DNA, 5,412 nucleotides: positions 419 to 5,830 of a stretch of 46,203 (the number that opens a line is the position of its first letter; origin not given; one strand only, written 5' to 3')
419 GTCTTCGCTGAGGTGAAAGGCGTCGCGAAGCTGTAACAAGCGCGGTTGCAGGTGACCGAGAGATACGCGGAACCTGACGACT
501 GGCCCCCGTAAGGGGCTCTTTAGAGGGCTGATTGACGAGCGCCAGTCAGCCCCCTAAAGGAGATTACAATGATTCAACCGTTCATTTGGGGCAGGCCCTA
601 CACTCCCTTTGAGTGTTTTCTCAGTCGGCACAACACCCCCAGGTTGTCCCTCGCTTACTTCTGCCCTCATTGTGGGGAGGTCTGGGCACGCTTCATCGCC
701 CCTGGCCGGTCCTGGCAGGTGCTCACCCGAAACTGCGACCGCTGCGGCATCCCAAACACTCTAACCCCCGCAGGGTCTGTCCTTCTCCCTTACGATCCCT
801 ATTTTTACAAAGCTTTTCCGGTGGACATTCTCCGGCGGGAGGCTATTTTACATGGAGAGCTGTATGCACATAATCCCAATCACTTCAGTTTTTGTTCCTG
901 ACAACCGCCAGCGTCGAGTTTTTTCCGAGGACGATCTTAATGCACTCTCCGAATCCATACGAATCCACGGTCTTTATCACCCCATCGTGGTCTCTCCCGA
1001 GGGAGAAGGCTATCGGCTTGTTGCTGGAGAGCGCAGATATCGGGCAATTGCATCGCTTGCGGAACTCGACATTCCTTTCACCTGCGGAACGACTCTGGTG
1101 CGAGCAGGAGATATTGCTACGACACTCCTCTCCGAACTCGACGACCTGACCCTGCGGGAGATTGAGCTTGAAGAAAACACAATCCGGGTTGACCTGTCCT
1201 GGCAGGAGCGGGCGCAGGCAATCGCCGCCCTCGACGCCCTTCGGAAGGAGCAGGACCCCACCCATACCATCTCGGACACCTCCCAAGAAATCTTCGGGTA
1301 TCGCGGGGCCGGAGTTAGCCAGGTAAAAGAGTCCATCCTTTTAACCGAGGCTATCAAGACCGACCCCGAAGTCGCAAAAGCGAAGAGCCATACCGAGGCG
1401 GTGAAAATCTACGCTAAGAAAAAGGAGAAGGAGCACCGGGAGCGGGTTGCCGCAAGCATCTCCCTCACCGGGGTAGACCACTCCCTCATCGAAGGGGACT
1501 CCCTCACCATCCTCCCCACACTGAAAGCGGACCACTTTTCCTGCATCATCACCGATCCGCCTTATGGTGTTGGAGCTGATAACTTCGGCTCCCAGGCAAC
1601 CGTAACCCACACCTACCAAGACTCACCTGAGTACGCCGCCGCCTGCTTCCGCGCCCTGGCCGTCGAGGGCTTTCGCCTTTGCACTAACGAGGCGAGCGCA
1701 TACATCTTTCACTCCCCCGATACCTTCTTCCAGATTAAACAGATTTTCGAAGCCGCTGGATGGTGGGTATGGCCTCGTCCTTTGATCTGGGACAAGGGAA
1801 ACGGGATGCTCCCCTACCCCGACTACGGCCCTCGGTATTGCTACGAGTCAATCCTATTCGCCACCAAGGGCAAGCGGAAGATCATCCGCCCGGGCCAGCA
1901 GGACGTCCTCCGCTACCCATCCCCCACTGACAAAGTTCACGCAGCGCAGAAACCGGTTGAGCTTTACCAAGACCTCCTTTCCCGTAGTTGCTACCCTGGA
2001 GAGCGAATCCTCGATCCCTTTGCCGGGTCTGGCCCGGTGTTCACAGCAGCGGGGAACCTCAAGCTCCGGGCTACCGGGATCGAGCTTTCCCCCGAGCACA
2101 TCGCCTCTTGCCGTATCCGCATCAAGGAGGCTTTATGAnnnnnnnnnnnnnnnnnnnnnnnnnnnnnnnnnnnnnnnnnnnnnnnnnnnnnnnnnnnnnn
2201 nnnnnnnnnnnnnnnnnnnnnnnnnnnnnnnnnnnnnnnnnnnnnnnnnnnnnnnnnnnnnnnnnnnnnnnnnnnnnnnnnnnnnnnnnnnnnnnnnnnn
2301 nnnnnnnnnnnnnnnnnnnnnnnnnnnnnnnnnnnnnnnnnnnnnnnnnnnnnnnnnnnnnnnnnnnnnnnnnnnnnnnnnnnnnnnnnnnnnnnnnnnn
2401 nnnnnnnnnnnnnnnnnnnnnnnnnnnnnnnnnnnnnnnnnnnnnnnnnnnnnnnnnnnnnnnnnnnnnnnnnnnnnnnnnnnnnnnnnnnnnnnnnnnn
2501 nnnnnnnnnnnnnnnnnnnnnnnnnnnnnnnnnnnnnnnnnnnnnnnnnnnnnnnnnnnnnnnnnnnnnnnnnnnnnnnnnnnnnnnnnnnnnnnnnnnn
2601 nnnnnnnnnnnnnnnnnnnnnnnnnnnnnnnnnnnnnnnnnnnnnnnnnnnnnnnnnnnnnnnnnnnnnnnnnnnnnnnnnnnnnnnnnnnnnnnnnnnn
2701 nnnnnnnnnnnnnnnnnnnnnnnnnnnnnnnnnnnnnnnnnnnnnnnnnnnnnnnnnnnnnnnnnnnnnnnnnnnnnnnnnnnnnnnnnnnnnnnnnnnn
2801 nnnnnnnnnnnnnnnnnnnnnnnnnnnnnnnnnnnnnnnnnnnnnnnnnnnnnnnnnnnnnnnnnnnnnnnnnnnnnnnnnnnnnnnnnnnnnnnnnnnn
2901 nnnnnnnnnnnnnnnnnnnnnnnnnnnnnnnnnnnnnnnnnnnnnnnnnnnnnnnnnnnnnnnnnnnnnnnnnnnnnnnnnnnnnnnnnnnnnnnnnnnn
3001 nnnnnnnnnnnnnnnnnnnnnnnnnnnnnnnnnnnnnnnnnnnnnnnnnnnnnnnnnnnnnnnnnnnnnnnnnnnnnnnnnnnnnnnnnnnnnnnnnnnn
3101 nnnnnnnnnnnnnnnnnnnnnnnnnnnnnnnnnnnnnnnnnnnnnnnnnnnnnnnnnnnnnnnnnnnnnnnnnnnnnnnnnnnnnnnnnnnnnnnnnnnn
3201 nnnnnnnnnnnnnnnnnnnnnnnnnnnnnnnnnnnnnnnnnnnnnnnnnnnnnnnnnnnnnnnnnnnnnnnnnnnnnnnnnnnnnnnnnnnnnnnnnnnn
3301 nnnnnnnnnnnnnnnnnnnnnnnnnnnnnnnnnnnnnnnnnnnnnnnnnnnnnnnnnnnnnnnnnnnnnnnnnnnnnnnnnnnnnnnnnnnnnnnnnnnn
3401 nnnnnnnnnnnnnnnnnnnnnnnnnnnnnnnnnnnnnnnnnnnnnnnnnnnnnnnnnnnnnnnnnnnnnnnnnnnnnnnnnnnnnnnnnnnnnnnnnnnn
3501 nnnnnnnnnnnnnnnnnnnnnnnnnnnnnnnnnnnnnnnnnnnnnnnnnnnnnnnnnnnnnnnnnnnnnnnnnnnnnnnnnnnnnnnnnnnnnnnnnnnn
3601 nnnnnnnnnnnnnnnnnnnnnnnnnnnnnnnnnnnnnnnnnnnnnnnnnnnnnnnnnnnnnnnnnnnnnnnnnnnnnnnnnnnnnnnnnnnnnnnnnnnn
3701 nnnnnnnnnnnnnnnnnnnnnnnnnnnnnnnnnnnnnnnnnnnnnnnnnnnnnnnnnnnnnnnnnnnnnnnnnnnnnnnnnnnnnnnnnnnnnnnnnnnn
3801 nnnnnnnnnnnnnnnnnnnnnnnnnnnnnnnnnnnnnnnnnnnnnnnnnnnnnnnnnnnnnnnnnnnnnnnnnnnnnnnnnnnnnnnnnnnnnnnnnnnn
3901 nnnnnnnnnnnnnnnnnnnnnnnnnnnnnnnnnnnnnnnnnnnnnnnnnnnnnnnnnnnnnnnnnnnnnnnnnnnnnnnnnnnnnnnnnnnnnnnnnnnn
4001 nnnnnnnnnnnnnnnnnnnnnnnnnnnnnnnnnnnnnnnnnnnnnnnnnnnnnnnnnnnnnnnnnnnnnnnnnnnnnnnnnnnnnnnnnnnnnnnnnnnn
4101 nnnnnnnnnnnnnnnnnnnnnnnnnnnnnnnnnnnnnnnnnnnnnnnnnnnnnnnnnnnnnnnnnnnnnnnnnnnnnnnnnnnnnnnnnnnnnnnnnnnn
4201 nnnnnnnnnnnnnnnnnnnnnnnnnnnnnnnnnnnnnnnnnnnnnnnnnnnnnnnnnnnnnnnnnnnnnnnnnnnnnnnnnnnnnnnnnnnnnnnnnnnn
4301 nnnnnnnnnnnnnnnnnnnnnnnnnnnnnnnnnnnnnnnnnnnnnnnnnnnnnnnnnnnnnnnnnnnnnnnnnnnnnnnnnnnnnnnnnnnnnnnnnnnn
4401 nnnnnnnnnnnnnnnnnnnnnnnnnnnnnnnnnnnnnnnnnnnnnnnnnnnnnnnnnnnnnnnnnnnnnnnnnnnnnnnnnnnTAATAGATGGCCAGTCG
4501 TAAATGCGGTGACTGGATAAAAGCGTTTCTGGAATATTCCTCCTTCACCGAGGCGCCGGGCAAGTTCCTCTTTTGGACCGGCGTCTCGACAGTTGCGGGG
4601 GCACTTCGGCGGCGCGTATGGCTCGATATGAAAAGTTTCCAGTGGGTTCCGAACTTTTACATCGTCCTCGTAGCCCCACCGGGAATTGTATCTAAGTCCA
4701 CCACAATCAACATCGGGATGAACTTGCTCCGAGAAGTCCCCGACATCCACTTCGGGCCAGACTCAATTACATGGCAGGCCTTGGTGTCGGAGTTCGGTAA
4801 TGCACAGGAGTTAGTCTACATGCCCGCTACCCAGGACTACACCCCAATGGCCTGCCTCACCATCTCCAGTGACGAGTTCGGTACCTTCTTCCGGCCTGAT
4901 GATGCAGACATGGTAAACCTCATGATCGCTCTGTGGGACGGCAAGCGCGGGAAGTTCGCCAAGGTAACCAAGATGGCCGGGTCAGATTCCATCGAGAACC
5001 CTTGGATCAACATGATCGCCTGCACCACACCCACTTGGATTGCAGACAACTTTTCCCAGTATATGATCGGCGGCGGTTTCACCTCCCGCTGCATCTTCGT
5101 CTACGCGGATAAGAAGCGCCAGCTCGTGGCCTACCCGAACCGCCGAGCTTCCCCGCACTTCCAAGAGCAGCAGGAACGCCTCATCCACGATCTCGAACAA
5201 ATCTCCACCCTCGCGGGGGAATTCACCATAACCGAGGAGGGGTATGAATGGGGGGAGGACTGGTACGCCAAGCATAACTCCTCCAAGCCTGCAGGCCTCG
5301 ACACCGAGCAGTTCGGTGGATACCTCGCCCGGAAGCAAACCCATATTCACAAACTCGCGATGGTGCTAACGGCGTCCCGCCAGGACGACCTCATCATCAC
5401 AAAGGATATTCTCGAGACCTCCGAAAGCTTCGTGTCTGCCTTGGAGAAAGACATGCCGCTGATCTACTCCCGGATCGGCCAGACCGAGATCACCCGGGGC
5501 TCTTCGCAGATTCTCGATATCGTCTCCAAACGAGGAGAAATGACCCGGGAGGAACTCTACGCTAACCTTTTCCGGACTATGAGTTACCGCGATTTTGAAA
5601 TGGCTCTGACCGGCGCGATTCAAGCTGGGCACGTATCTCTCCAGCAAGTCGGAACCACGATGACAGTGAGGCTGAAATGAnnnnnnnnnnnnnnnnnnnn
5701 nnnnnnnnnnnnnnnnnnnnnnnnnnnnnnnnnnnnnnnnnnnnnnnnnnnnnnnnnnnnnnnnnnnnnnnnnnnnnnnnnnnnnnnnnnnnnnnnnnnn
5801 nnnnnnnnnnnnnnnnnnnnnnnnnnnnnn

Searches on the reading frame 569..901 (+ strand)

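Call 8: search_protein_families(library=pfam, proteins=[window:569-901:+], max_evalue=0.01)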
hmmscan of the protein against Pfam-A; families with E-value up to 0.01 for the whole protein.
window:569-901:+ (110 aa): 2 families
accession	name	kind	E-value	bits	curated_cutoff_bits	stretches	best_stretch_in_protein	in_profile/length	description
PF14255.11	Cys_rich_CPXG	-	0.0037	17.6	25.2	1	30-66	1-37/52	Cysteine-rich CPXCG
PF13248.11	Zn_ribbon_3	-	0.0069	16.3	27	0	31-38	18-25/26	zinc-ribbon domain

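Call 9: search_protein_families(library=phrogs, proteins=[window:569-901:+], max_evalue=0.01)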
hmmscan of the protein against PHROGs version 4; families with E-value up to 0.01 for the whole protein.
window:569-901:+ (110 aa): 1 family
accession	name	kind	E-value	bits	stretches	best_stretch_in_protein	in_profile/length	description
phrog_27916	-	unknown function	0.0066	17.5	1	28-65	5-41/69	-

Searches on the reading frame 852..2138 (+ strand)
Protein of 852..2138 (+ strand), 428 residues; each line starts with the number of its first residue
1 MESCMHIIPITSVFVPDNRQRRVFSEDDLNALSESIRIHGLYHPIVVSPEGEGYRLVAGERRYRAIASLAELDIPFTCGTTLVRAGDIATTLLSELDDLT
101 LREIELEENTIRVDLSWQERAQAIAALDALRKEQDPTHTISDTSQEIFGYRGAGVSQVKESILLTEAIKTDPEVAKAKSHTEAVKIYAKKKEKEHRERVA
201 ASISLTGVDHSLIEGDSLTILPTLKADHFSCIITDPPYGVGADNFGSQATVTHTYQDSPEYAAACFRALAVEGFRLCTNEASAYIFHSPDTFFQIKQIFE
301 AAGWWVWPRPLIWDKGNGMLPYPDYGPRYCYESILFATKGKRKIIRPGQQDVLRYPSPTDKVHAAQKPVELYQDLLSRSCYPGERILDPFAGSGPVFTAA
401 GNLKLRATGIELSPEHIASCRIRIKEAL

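Call 8: search_protein_families(library=pfam, proteins=[window:852-2138:+], max_evalue=0.01)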
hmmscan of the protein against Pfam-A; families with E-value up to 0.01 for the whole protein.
window:852-2138:+ (428 aa): 3 families
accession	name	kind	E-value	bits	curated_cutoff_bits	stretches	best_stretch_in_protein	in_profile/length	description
PF01555.25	N6_N4_Mtase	-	2.5e-22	80.4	26.7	1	230-418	2-217/221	DNA methylase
PF02195.25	ParB_N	-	6.7e-13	48.9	26.3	1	7-75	5-74/95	ParB N-terminal domain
PF01170.24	UPF0020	-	0.00018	21.7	22.3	0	218-245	112-138/197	RMKL-like, methyltransferase domain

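Call 9: search_protein_families(library=phrogs, proteins=[window:852-2138:+], max_evalue=0.01)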
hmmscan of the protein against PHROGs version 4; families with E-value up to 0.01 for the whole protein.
window:852-2138:+ (428 aa): 25 families
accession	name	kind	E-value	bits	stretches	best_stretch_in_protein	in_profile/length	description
phrog_67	-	other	1.7e-42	147.4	1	114-427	83-346/743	DNA methyltransferase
phrog_498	-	other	7.5e-33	114.9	1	15-426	44-422/633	DNA methyltransferase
phrog_3264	-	DNA, RNA and nucleotide metabolism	1.3e-22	81.8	1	7-137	51-166/337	ParB-like partition protein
phrog_4715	-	DNA, RNA and nucleotide metabolism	8.6e-16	58.4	1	4-138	146-266/630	ParB-like partition protein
phrog_3008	-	other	1e-12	48.8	1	358-418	145-205/244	DNA methyltransferase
phrog_6218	-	DNA, RNA and nucleotide metabolism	5.9e-10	39.9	1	28-131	26-118/506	ParB-like partition protein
phrog_12047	-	DNA, RNA and nucleotide metabolism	4.9e-08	33.9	1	16-76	10-65/301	ParB-like partition nuclease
phrog_3951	-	unknown function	5.1e-08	33.8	1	6-75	19-92/301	-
phrog_1033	-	DNA, RNA and nucleotide metabolism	1.6e-07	32.4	1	13-71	41-101/334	ParB-like partition protein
phrog_6952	-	other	5e-07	30.7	1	362-418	113-169/181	DNA methyltransferase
phrog_18293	-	other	9e-07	29.9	1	350-427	32-110/119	methyltransferase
phrog_12517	-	unknown function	2.3e-06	28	1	377-424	100-147/316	-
phrog_723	-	DNA, RNA and nucleotide metabolism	6.3e-06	27.1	1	27-110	31-103/223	ParB-like partition protein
phrog_620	-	DNA, RNA and nucleotide metabolism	7.2e-06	27.2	1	18-76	21-76/217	ParB-like partition protein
phrog_6025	-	other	8.5e-06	26.5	1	211-319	13-114/192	DNA methyltransferase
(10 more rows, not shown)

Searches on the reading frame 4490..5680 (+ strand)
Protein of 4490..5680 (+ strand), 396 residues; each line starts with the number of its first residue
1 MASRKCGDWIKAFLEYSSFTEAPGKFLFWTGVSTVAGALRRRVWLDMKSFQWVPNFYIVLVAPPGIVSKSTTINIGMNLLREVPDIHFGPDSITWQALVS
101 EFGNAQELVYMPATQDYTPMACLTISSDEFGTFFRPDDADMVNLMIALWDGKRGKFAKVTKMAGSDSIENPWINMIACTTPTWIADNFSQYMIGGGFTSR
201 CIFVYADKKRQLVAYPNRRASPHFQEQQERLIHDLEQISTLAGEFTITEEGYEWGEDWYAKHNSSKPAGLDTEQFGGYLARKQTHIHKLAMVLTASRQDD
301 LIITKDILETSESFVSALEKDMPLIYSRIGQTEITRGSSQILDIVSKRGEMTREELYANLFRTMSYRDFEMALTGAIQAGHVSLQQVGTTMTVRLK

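Call 8: search_protein_families(library=pfam, proteins=[window:4490-5680:+], max_evalue=0.01)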
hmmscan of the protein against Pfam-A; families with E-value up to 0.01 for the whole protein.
window:4490-5680:+ (396 aa): 1 family
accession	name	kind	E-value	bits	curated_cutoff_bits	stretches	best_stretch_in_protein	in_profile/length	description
PF13148.11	DUF3987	-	4.4e-14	52.9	27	1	122-327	145-363/364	Protein of unknown function (DUF3987)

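Call 9: search_protein_families(library=phrogs, proteins=[window:4490-5680:+], max_evalue=0.01)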
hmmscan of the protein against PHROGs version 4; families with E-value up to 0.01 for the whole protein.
window:4490-5680:+ (396 aa): 5 families
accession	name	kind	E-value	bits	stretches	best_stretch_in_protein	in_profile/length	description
phrog_14296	-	DNA, RNA and nucleotide metabolism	1.2e-78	266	1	7-363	2-355/417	DNA primase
phrog_10514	-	DNA, RNA and nucleotide metabolism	1.1e-08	34.8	1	139-388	469-734/750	DNA primase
phrog_2373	-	DNA, RNA and nucleotide metabolism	1e-07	32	1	142-351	243-457/515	DNA helicase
phrog_3022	-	DNA, RNA and nucleotide metabolism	2.8e-05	23.7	1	54-338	408-695/788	DNA primase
phrog_5311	-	DNA, RNA and nucleotide metabolism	0.0012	18.2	0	159-351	434-623/692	helicase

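Call 17: search_dna_similar(query=window:4490-5680:+, collection=phages, mode=protein, max_rows=25)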
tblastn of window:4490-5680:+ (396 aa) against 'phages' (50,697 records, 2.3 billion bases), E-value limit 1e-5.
Records with a match: 25; places in all: 25; records where one place covers at least 80% of the query: 24.
Best place of each record, by identity: <60% 25.
By first word of the organism name: Pseudomonas 16; Caudoviricetes 2; Bacteriophage 1; Microcystis 1; Vibrio 1; Desulfofustis 1; Polaromonas 1; EBPR 1; Caulobacter 1.
By host as written in the record: Pseudomonas aeruginosa 12; - 6; Microcystis elabens 1; Vibrio splendidus 1; Pseudomonas sp. 1; Psuedomonas aeruginosa 1; Polaromonas sp. 1; Methanomicrobiales 1; and 1 more.
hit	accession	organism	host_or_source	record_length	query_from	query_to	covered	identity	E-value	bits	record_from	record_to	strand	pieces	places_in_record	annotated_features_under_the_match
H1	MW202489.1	Bacteriophage sp.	Manatee Spring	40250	3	384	96%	52.0%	9e-130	416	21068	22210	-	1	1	hypothetical protein | DNA polymerase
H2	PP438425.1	Microcystis phage Mel-JY34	Microcystis elabens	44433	4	396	99%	49.6%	1e-125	405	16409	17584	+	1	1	DUF3987 family protein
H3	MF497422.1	Vibrio phage vB_VspS_VS-ABTNL-3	Vibrio splendidus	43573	4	380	95%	38.1%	5e-89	299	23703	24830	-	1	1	hypothetical protein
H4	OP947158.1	Desulfofustis phage LS06-2018-MD01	-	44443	1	371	94%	32.9%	4e-54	198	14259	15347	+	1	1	DNA primase | hypothetical protein | DNA polymerase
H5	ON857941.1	Pseudomonas phage vB_PaeP_FBPa48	Pseudomonas sp.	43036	4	393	98%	25.6%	2e-26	117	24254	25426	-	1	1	hypothetical protein | DNA polymerase I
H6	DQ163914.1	Pseudomonas phage 119X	-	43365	4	393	98%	25.6%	2e-26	117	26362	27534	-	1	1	record has no annotation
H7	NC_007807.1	Pseudomonas phage 119X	Pseudomonas aeruginosa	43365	4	393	98%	25.6%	2e-26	117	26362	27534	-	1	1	119X_gp30: DNA primase | 119X_gp31: DNA polymerase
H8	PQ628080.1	Pseudomonas phage Neko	Pseudomonas aeruginosa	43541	4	393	98%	25.6%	3e-26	117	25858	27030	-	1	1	putative primase | DNA polymerase I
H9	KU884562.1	Pseudomonas phage PaMx35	Pseudomonas aeruginosa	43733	4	393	98%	25.6%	3e-26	116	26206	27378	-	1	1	putative primase | putative DNA polymerase I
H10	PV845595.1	Pseudomonas phage Ph_15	Pseudomonas aeruginosa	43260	4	393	98%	25.6%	4e-26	116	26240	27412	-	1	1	putative primase | putative DNA polymerase I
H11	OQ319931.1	Pseudomonas phage 20Aug470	Pseudomonas aeruginosa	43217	4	393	98%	25.6%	4e-26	116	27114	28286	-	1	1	DNA primase | hypothetical protein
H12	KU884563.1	Pseudomonas phage PaMx41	Pseudomonas aeruginosa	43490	4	393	98%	25.6%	4e-26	116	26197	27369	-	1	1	putative primase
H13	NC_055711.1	Pseudomonas phage PaMx41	Pseudomonas aeruginosa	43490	4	393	98%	25.6%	4e-26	116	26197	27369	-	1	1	DNA primase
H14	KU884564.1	Pseudomonas phage PaMx43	Pseudomonas aeruginosa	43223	4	393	98%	25.6%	5e-26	116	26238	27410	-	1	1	putative primase | putative DNA polymerase I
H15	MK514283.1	Pseudomonas phage vB_PaeP_TF17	Psuedomonas aeruginosa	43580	4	393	98%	25.6%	5e-26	116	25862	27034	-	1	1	putative primase | putative DNA polymerase I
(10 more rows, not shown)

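Call 35: search_solved_structures(query=window:4490-5680:+, max_evalue=1)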
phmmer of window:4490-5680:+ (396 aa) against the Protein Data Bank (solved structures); distinct sequences matched with E-value up to 1: 0.
